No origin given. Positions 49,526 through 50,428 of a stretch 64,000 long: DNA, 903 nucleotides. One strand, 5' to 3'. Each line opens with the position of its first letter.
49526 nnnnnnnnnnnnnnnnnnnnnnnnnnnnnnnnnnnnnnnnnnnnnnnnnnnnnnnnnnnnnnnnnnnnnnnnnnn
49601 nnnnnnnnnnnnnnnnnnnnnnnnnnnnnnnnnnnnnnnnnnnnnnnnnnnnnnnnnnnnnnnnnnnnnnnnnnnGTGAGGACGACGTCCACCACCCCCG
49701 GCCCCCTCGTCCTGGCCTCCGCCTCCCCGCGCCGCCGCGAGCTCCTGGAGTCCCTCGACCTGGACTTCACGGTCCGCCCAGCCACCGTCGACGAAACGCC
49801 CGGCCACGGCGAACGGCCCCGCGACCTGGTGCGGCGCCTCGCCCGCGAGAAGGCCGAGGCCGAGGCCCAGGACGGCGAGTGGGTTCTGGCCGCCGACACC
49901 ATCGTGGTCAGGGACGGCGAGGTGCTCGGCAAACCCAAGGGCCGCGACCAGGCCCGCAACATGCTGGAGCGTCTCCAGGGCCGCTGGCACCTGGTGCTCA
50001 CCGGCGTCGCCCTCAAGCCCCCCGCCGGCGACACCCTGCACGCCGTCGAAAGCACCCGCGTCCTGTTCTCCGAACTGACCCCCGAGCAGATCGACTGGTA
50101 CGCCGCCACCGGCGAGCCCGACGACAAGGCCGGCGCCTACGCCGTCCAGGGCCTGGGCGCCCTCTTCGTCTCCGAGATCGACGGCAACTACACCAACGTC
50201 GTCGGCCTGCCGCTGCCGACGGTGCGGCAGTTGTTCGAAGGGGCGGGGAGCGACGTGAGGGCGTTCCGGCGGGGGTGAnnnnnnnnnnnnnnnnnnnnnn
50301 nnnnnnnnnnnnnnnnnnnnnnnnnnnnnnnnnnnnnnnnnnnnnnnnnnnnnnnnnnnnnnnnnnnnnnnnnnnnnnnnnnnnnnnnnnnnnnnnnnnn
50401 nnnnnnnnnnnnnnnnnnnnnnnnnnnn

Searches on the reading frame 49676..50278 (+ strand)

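Call 17: search_protein_families(library=pfam, proteins=[window:49676-50278:+], max_evalue=0.001)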
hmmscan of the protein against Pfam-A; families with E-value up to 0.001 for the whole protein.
window:49676-50278:+ (200 aa): 1 family
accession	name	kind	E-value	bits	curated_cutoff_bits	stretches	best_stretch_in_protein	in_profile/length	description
PF02545.19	Maf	-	3.2e-60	203.4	27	1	10-188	1-185/187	Maf-like protein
